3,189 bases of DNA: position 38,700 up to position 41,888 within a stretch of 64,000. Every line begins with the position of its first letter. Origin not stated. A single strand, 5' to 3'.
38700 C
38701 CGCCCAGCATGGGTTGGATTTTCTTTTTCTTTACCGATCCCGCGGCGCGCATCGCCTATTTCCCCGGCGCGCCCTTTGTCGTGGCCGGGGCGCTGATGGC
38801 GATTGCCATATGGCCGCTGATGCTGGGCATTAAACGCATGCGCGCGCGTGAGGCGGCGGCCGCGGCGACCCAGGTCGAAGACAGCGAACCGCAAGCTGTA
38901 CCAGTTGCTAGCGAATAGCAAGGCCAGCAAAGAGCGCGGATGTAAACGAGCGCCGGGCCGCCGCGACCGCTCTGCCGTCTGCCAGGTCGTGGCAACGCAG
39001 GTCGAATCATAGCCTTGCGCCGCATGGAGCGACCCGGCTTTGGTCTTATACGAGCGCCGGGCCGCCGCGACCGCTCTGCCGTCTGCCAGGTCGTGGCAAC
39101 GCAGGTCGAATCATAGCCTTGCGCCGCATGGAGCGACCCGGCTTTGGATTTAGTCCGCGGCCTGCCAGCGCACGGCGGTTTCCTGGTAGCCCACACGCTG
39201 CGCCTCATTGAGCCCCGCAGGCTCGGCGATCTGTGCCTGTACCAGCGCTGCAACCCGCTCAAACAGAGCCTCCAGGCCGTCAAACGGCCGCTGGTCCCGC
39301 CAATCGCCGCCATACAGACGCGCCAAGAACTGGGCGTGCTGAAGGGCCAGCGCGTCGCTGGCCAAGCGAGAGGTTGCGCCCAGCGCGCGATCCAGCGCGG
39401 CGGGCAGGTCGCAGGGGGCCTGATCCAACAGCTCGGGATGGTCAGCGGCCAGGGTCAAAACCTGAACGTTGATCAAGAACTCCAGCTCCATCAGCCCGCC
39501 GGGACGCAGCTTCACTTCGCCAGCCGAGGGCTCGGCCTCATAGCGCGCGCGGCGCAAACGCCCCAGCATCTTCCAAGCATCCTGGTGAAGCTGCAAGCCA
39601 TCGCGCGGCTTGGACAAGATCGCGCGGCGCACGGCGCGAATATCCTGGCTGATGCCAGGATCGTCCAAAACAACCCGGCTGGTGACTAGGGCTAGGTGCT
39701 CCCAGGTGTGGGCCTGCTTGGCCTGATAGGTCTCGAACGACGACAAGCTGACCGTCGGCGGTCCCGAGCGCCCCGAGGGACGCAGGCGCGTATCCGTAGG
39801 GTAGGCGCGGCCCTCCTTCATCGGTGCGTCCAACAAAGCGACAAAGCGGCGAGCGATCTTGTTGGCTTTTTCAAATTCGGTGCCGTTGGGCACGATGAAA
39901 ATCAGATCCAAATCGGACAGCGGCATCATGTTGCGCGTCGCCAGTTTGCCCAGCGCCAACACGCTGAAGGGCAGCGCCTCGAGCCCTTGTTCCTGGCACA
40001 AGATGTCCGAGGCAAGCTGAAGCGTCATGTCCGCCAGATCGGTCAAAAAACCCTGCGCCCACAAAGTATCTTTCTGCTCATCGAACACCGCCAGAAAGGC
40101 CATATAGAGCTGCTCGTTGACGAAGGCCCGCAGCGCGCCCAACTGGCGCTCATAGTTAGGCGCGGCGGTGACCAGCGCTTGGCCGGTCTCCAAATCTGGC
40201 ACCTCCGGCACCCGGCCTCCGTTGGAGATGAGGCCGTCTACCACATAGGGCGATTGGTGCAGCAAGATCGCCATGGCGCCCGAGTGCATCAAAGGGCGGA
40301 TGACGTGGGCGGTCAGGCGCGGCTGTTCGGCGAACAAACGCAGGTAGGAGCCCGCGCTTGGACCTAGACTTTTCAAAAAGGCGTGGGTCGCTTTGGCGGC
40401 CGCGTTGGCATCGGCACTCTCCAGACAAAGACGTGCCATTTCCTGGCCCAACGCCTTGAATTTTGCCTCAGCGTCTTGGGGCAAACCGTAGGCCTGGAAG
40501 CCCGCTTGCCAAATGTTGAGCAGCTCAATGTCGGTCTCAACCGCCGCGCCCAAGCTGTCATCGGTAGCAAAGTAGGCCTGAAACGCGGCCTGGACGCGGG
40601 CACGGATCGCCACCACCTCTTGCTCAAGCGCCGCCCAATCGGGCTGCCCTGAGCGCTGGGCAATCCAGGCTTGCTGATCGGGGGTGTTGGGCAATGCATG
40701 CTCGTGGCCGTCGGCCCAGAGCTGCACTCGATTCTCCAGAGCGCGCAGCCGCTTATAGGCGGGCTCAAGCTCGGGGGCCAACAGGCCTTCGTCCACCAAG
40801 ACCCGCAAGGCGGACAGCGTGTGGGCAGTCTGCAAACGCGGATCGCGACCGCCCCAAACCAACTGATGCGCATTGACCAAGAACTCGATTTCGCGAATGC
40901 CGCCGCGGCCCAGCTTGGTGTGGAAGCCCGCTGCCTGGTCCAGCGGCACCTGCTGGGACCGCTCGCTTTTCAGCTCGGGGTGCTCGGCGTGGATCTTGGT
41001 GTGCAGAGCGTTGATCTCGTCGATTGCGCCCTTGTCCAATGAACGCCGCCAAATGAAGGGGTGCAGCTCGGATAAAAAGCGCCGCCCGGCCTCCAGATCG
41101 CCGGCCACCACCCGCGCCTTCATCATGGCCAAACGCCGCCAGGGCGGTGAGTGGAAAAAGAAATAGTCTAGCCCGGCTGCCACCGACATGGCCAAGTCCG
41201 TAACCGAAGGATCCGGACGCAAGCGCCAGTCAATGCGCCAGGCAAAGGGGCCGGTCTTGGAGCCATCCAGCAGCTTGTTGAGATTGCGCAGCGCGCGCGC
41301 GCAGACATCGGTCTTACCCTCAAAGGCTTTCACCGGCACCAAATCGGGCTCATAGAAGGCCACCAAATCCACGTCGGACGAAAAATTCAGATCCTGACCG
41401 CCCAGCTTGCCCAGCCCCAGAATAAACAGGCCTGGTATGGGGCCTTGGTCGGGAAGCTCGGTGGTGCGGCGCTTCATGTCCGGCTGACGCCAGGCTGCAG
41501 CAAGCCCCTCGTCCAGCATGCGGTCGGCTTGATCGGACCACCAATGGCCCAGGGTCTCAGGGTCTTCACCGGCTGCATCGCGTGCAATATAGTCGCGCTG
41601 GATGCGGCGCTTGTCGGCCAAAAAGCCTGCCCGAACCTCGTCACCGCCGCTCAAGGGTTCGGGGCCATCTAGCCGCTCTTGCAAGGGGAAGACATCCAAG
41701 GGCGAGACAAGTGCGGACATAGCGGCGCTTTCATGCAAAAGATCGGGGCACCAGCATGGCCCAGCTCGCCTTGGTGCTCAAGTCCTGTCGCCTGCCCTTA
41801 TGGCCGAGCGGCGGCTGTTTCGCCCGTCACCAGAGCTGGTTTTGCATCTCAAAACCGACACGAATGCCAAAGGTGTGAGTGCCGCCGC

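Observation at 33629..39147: Dispersed and tandem copies of a ~100-bp intergenic element with internal hairpin potential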

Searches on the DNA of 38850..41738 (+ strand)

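Call 7: search_rna_families(source=window, start=38850, end=39250, threshold=evalue, max_evalue=10, show_alignments=3)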
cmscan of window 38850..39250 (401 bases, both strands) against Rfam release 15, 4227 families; matches with E-value up to 10: 6.
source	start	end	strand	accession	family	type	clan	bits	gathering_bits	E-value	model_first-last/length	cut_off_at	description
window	38856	38970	-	RF00926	MIR1151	Gene; miRNA;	-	17.3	90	5.6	1-110/110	no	MIR1151 microRNA precursor family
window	39029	39095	-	RF02506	Atu_Ti1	Gene; sRNA;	-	14.8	55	7.8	1-92/92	no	Rhizobiales sRNA Atu_Ti1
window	39162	39189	-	RF02044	CDKN2B-AS_2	Gene; lncRNA;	-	14.5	50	1.2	20-46/46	no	CDKN2B antisense RNA 1 convserved region 2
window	38975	39081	+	RF02404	P33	Gene; sRNA;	-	14.2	45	1.8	1-160/160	no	Pseudomonas sRNA P33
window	39046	39151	+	RF01906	HOTAIR_3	Gene; lncRNA;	-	10.7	80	6.5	1-98/98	no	HOTAIR conserved region 3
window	39106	39163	-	RF02202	UCA1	Gene; lncRNA;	-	10.5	80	4.7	1-75/75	no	Urothelial cancer associated 1 conserved region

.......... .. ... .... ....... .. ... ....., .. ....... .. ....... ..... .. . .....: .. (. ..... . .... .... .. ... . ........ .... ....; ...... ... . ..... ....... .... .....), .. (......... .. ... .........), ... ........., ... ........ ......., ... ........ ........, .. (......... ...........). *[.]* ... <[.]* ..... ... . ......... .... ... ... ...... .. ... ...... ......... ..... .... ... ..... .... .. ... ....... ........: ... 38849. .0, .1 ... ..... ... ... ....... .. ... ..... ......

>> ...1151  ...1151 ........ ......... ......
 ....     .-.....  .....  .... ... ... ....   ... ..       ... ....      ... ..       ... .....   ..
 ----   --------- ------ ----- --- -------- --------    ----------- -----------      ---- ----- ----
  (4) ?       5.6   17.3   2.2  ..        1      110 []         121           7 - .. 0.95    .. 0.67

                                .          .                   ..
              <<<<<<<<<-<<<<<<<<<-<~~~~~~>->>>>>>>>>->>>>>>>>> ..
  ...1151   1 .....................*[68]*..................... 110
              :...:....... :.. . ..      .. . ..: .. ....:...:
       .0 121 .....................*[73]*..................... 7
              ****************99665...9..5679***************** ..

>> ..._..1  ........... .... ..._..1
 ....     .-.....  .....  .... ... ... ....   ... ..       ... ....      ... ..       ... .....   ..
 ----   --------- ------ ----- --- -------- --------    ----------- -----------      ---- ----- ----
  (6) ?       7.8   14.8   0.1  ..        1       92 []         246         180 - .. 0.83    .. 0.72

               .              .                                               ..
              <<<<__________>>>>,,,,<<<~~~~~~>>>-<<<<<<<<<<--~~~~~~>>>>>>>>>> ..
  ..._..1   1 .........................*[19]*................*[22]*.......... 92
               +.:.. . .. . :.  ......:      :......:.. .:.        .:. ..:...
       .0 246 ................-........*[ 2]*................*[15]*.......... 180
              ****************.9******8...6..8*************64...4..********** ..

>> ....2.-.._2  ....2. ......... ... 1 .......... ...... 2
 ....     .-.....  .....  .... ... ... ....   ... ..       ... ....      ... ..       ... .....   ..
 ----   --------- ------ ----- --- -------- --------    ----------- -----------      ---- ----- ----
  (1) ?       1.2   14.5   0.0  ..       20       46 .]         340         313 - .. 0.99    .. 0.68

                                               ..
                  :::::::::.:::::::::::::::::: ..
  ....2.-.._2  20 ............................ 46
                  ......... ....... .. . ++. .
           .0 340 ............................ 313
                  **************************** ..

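Call 78: build_rna_model(alignment_id=A7)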
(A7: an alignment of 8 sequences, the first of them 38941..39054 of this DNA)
Model R1 built from alignment A7 (8 sequences, 117 columns); structure: RNAalifold consensus.
model positions 114; base pairs 22; branch points 0; effective number of sequences 4.32; information 0.59 bits per position. Calibrated on 0.2 Mb of random sequence (short: E-values are rough).
structure used (alignment columns):
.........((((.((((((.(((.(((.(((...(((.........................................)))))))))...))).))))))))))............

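Call 79: search_with_rna_model(model_id=R1, source=window, filters=off, max_evalue=10)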
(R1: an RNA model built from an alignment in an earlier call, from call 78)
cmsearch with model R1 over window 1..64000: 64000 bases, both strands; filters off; matches with E-value up to 10: 23.
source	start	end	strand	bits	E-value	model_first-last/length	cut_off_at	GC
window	38941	39054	+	110.5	3.8e-30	1-114/114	no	0.65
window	30249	30362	+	95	1.3e-25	1-114/114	no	0.65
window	33573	33686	+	85.9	5.7e-23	1-114/114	no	0.59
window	39055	39142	+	80.5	2.2e-21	11-98/114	no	0.73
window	29101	29214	-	79.6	4.1e-21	1-114/114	no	0.61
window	45885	46003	+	13.1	0.1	1-114/114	no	0.62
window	24512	24552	+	10.8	0.48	1-114/114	no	0.61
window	4811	4850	-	10.6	0.55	1-114/114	no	0.75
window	39040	39148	-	10.3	0.67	1-114/114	no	0.66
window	4089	4134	+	8.8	1.8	1-114/114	no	0.54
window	15994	16037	+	8.7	1.9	1-114/114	no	0.59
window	17510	17556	+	7.8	3.5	1-114/114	no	0.66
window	11816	11874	+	7.7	3.7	1-114/114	no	0.63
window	25386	25449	+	7.7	3.8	1-114/114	no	0.66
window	25938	25976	+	7.5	4.3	1-114/114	no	0.67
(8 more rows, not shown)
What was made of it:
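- Checked: The covariance model scores them at 95 and 80 bits (call 79).
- All five window copies lie within 10 kb (call 79).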

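Call 80: search_with_rna_model(model_id=R1, sources=[L003, L005, L006, L007, L008, L011, L012, L013], filters=off, max_evalue=10)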
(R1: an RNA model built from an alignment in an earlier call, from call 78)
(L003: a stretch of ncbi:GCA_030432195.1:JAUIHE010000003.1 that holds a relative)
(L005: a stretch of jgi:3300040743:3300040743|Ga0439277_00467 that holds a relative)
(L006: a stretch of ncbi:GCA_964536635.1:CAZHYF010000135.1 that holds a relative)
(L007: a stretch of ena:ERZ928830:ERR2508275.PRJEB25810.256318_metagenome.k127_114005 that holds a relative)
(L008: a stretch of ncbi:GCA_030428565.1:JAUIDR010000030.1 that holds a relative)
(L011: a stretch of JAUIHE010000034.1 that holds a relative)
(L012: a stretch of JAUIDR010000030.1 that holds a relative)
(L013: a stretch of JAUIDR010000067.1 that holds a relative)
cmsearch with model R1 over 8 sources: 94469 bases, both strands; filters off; matches with E-value up to 10: 41.
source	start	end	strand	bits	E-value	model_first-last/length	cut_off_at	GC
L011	6432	6545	+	114.9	3e-31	1-114/114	no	0.57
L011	5887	6000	+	107.8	3.5e-29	1-114/114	no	0.52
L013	397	510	-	102.8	1e-27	1-114/114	no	0.56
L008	21054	21167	+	75.8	7.5e-20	1-114/114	no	0.52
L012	2992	3105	-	75.8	7.5e-20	1-114/114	no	0.52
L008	15299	15410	+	21.8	0.00043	1-114/114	no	0.52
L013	1423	1472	-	15.1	0.04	1-114/114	no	0.64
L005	6241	6355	+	14.3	0.065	1-114/114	no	0.63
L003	9473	9538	+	13.1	0.14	1-114/114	no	0.67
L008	16011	16072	-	11.9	0.33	1-114/114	no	0.56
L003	8988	9086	+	11.8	0.36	1-114/114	no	0.64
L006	1028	1063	-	11.2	0.52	1-114/114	no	0.53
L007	524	559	-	11.2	0.52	1-114/114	no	0.53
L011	5882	5995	-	11.2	0.55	1-114/114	no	0.54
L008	2655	2706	+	11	0.59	1-114/114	no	0.62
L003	15572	15647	+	10.6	0.79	1-114/114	no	0.68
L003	16621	16697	-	10.1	1.1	1-114/114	no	0.7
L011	6427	6540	-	9.9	1.3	1-114/114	no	0.57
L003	22320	22363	-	9.7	1.4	1-114/114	no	0.59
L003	12534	12576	+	9.7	1.4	1-114/114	no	0.7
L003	17845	17889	+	9.1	2.2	1-114/114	no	0.73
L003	10533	10604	+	8.8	2.7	1-114/114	no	0.62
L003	14820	14881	-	8.8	2.7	1-114/114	no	0.56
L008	22306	22378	-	8.5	3.2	1-114/114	no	0.6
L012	1781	1853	+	8.5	3.2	1-114/114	no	0.6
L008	7816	7885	+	8.1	4.3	1-114/114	no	0.61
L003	15626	15693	-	8.1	4.4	1-114/114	no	0.65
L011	40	127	+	8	4.6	1-114/114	no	0.64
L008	11489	11600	-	8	4.6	1-114/114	no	0.65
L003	17667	17694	-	7.9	4.9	1-114/114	no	0.39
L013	4804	4917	-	7.9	5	1-114/114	no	0.64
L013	3446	3535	-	7.7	5.5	1-114/114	no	0.5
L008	5643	5708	-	7.7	5.7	1-114/114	no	0.58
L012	143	193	+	7.5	6.3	1-114/114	no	0.69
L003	8555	8594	+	7.5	6.3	1-114/114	no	0.35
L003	1596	1672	-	7.5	6.5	1-114/114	no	0.64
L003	1411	1477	-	7.4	7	1-114/114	no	0.61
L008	7951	8036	-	7.2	7.7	1-114/114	no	0.64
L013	1762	1822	+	7.2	8.1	1-114/114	no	0.57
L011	5601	5673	+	6.9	9.3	1-114/114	no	0.63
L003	6559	6611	+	6.9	9.8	1-114/114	no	0.7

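Call 82: search_dna_similar(query=window:38941-39054:+, collection=plasmids, mode=distant, max_evalue=0.01, max_rows=15)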
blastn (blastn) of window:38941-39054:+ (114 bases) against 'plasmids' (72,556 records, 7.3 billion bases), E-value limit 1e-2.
No match.

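Call 89: search_rna_families(source=L005, start=5985, end=6160, threshold=evalue, max_evalue=10)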
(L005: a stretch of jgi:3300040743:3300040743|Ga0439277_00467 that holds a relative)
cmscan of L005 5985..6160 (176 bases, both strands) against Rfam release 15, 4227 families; matches with E-value up to 10: 3.
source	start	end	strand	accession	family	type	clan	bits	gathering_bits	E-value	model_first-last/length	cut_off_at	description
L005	6044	6149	+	RF00519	suhB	Gene; sRNA;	CL00108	16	41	0.35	1-77/77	no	Makes More Granules Regulator RNA (mmgR)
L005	6037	6140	+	RF02651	SorY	Gene; sRNA;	-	14.9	111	0.62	1-83/83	no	Singlet oxygen resistance RNA Y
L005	6040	6070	+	RF01151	snoU82P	Gene; snRNA; snoRNA; CD-box;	-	8.9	42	4.5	1-55/55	no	Small nucleolar RNA U82P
